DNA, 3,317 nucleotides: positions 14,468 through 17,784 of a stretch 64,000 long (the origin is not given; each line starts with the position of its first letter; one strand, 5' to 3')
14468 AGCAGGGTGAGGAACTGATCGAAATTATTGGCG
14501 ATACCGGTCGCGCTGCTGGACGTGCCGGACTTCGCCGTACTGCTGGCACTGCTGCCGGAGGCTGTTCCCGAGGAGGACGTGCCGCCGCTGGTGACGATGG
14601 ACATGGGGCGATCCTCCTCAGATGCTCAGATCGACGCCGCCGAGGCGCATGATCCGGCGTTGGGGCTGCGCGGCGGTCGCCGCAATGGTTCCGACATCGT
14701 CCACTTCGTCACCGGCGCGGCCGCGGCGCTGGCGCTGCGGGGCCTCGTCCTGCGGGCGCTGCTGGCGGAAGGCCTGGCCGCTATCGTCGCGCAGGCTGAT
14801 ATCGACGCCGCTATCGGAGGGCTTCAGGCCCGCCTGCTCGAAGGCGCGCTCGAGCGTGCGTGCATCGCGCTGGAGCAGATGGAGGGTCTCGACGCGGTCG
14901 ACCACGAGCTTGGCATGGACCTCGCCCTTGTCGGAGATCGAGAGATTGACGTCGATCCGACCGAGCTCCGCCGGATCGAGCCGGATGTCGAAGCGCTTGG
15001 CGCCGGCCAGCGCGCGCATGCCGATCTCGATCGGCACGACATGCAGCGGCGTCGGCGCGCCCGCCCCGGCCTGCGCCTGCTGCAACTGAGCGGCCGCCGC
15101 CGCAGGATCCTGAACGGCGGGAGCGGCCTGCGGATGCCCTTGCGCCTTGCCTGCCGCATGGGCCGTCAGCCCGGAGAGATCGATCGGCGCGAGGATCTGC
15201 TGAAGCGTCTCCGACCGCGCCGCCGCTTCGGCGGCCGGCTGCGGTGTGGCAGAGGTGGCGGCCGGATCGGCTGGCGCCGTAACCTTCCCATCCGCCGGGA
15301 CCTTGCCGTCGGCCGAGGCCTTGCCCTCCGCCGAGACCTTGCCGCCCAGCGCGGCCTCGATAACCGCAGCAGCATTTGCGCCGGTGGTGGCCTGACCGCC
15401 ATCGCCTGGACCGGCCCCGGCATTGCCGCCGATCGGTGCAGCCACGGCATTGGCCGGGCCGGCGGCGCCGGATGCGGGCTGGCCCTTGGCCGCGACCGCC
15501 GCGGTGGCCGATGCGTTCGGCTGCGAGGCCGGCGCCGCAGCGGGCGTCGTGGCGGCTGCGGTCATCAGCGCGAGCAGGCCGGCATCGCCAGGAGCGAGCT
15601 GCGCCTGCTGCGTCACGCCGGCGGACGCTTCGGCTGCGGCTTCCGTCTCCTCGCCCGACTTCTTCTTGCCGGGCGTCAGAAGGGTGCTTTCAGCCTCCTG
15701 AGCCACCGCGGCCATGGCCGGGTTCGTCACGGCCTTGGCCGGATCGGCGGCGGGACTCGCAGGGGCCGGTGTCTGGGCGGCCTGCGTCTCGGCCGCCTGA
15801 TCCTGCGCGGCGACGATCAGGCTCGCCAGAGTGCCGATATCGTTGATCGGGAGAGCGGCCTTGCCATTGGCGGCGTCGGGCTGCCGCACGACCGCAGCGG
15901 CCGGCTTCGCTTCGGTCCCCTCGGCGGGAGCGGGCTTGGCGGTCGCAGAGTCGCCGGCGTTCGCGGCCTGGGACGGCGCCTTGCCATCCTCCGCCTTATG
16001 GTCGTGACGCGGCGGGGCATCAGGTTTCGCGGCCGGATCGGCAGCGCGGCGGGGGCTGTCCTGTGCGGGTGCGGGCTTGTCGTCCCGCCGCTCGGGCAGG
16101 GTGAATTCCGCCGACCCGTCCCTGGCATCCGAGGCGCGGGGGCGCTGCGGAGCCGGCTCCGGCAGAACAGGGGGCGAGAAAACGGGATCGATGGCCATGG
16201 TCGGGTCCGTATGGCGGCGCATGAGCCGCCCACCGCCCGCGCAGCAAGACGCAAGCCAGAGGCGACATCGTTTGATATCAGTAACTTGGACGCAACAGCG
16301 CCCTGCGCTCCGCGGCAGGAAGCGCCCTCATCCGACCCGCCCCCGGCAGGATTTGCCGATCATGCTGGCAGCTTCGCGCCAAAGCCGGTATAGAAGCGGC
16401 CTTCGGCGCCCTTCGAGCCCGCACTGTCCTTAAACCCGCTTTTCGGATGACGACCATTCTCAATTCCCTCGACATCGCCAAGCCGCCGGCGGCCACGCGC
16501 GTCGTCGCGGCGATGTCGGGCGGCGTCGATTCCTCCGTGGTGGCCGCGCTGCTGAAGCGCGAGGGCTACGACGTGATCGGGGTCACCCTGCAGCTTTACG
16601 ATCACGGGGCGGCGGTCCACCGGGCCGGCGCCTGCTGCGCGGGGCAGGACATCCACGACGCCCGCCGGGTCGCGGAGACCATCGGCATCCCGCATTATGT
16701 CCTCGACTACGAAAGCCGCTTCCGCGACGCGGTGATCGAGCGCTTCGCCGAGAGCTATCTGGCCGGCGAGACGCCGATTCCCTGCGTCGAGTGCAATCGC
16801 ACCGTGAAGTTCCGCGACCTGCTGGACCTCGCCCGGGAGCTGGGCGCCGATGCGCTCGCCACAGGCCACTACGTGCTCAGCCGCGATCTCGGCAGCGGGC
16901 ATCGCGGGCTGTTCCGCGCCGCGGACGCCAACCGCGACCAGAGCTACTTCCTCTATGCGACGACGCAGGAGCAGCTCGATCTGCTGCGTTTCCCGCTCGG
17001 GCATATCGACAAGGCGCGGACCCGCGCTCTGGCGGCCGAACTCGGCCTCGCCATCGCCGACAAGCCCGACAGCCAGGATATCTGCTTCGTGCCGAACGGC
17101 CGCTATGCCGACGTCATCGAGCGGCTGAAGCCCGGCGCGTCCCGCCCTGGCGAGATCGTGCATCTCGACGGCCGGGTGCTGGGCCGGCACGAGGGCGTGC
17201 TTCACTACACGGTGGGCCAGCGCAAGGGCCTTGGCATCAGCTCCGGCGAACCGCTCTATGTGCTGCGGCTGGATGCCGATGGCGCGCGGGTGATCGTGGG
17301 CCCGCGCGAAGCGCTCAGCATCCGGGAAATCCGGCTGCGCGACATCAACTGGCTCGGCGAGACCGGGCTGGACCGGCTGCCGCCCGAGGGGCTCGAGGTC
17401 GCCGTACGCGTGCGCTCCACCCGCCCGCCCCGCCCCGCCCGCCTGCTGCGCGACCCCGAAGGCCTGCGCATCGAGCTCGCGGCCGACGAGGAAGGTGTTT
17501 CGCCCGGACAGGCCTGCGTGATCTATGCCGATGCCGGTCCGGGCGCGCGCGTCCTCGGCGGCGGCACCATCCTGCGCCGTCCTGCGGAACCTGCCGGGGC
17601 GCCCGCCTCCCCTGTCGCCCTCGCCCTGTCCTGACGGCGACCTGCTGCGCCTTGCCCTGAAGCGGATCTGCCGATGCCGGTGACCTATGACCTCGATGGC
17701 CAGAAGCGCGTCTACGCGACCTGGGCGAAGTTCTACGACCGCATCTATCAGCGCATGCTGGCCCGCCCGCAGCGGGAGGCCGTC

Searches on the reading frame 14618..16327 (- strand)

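Call 29: search_protein_families(library=pfam, proteins=[window:14618-16327:-], max_evalue=0.00001)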
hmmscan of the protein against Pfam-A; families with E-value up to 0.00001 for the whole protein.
window:14618-16327:- (569 aa): 1 family
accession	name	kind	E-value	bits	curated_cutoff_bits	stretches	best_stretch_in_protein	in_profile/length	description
PF02120.21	Flg_hook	-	1.8e-15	56.9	29.8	1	440-517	9-83/85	Flagellar hook-length control protein FliK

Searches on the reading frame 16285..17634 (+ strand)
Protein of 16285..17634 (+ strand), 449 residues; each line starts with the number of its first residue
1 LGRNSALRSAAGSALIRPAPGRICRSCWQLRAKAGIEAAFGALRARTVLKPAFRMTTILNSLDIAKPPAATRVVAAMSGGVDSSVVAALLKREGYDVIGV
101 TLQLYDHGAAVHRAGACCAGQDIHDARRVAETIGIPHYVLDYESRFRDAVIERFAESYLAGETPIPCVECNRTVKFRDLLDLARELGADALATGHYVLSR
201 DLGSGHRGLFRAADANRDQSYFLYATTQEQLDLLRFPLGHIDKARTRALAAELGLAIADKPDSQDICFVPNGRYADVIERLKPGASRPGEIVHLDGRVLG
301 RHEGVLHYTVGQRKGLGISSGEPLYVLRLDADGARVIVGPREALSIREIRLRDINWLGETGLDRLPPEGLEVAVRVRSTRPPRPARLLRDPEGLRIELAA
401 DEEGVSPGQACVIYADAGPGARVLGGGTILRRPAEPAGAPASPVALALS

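Call 29: search_protein_families(library=pfam, proteins=[window:16285-17634:+], max_evalue=0.00001)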
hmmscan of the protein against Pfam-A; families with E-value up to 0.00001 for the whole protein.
window:16285-17634:+ (449 aa): 4 families
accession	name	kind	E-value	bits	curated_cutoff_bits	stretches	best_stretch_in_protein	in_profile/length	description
PF03054.22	tRNA_Me_trans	-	1.5e-72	244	20.6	1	72-270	2-201/202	tRNA methyl transferase HUP domain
PF20259.3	tRNA_Me_trans_M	-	4e-19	68.4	27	1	285-339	9-65/66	tRNA methyl transferase PRC-barrel domain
PF20258.4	tRNA_Me_trans_C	-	3e-13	50.4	20.6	1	347-429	2-77/77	Aminomethyltransferase beta-barrel domain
PF00733.27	Asn_synthase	-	7e-07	29.7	21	1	72-145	19-82/354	Asparagine synthase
